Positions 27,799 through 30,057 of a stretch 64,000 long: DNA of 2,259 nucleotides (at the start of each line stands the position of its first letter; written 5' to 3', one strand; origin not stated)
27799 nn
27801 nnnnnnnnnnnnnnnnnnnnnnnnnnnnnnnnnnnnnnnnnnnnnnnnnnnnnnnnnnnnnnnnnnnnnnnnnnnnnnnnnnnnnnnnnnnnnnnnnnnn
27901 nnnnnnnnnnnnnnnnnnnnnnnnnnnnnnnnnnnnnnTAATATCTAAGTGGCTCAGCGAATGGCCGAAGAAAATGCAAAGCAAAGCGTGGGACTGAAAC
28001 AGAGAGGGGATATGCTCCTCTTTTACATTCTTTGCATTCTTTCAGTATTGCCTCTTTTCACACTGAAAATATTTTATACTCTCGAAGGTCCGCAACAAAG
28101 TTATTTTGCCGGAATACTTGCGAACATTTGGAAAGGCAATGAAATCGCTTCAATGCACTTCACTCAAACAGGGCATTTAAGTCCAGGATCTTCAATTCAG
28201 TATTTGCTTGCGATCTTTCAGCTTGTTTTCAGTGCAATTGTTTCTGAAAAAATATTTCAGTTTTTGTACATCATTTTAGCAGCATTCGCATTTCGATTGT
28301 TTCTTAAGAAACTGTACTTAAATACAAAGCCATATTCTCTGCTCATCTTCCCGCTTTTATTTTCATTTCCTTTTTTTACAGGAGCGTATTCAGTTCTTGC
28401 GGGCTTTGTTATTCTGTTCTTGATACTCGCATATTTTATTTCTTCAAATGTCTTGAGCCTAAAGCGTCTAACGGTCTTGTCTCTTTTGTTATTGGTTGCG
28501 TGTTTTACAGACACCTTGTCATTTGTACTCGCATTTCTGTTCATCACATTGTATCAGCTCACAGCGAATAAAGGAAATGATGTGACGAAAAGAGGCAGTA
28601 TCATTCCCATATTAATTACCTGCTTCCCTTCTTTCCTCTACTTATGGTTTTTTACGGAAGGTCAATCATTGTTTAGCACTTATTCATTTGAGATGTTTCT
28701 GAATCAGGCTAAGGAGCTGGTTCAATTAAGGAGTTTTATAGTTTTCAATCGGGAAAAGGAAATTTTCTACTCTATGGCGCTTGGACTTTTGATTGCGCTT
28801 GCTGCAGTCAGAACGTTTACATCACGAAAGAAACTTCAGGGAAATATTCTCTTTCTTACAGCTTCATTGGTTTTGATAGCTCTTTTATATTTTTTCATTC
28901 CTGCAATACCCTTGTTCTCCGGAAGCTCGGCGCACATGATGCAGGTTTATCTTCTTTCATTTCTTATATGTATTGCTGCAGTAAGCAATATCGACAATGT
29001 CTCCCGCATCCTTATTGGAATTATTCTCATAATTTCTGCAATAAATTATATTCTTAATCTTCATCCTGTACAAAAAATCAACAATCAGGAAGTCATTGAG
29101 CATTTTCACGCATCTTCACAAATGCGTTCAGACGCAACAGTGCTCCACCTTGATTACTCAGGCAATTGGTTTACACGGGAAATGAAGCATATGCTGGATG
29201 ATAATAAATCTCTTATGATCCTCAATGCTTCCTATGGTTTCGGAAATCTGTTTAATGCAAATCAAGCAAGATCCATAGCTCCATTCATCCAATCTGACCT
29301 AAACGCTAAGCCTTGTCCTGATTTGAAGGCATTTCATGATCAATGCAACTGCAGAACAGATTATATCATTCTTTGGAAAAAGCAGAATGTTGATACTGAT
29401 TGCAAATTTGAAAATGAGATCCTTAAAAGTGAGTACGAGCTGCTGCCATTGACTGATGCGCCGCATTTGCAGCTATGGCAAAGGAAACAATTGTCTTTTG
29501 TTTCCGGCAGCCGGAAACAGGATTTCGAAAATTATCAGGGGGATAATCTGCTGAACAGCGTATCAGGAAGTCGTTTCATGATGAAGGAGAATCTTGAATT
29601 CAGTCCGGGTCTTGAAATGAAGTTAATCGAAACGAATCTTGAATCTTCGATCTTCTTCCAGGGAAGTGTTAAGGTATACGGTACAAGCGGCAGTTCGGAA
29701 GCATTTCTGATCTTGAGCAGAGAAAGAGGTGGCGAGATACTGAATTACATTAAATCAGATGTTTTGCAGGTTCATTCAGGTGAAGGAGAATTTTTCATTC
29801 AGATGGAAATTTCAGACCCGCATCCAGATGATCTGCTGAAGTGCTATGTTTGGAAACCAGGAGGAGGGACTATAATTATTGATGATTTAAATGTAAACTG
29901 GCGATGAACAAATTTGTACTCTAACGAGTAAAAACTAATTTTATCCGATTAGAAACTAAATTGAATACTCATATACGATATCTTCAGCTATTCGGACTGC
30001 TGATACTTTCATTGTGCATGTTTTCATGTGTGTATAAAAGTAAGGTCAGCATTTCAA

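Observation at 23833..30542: A recurring beta-sandwich signature shared by three neighbouring proteins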

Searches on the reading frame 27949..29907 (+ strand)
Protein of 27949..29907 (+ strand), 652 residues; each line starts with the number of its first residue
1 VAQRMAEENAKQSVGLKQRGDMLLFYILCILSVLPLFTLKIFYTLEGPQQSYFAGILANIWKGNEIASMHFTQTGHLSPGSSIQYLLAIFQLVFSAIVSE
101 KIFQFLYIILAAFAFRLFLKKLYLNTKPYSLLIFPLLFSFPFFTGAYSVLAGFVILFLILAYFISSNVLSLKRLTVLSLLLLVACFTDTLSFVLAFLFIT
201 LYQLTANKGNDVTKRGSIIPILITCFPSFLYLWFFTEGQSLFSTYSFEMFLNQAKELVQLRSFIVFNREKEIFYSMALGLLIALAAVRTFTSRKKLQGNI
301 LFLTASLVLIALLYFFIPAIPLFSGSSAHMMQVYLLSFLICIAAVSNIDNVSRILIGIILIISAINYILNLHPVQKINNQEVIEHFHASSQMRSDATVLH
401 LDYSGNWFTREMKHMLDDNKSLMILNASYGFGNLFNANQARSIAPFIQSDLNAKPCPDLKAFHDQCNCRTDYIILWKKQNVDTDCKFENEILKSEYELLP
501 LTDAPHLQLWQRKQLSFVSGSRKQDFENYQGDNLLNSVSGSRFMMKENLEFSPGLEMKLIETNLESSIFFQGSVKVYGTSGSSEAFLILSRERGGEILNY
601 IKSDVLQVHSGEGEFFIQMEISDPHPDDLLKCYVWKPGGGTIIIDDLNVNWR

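Call 3: search_protein_families(library=pfam, proteins=[window:27949-29907:+], max_evalue=1)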
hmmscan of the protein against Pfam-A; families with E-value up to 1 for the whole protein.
window:27949-29907:+ (652 aa): 0 families

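Call 4: search_protein_families(library=ncbifam, proteins=[window:27949-29907:+], max_evalue=1)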
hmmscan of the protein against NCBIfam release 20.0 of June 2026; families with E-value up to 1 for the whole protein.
window:27949-29907:+ (652 aa): 0 families

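Call 8: search_solved_structures(query=window:27949-29907:+, max_evalue=10)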
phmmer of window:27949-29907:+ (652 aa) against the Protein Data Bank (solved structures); distinct sequences matched with E-value up to 10: 0.

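Call 13: find_homologous_proteins(query=window:27949-29907:+, max_evalue=0.001)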
Query window:27949-29907:+ (652 aa): 3 proteins with E <= 0.001 among 8000 candidates.
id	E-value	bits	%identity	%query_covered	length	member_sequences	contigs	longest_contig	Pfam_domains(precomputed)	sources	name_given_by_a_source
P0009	0.0e+0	1437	100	99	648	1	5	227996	-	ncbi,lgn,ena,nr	ncbi:MAG: hypothetical protein DWQ44_13270 [Bacteroidetes bacterium]|nr:MAG: hypothetical protein DW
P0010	8.2e-11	59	25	33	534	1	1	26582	-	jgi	jgi:hypothetical protein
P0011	1.4e-6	45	21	80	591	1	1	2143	-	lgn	-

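Call 33: search_protein_families(library=pfam, proteins=[P0010, P0011], max_evalue=1)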
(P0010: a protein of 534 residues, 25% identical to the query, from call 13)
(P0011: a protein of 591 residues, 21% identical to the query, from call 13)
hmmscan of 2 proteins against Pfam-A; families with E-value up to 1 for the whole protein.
P0010 (534 aa): 0 families

P0011 (591 aa): 1 family
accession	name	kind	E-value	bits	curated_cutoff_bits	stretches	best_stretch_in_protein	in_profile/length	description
PF13800.11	Sigma_reg_N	-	0.59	10.9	26.3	1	379-423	19-63/91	Sigma factor regulator N-terminal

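Call 49: predict_structure(alignment_id=A2)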
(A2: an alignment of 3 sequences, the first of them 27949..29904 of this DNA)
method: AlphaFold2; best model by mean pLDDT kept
length: 652 residues; sequences in the alignment: 3
mean_pLDDT: 38.3   pTM: 0.24
mean pLDDT of the five models: 38.3, 36.6, 35.7, 35.6, 34.6
residues with pLDDT >= 90: 0; 70-90: 0; 50-70: 59; < 50: 593
segments of 3 or more residues with pLDDT < 50: 1-567, 604-606, 608-610, 639-642, 645-652
pLDDT, mean of each block of 10 residues (from residue 1): 42 34 39 34 35 38 33 30 42 43 47 44 40 38 34 40 39 41 37 39 38 39 36 33 29 28 29 39 41 40 43 37 34 43 40 41 38 30 33 38 31 33 36 32 33 31 27 32 28 33 32 32 36 30 26 41 47 51 57 58 49 56 62 54 46 42
secondary structure, 60 per line:
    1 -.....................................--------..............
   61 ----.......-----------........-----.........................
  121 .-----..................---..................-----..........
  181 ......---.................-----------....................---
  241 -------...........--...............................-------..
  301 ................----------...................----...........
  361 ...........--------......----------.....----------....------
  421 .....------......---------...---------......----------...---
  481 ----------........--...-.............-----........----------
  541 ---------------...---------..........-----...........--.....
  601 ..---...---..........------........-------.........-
elements in order: H2-38 H47-60 H65-71 H83-90 H96-121 H127-144 H148-165 H171-186 H190-206 H218-237 H248-258 H261-291 H299-316 H327-345 H350-371 H380-385 E396-400 H411-414 E421-425 H432-437 E447-449 H459-464 E475-477 H491-495 E496-498 H505-517 H523-530 E556-558 E568-577 E583-593 E596-602 E606-608 E612-621 E628-635 E643-651
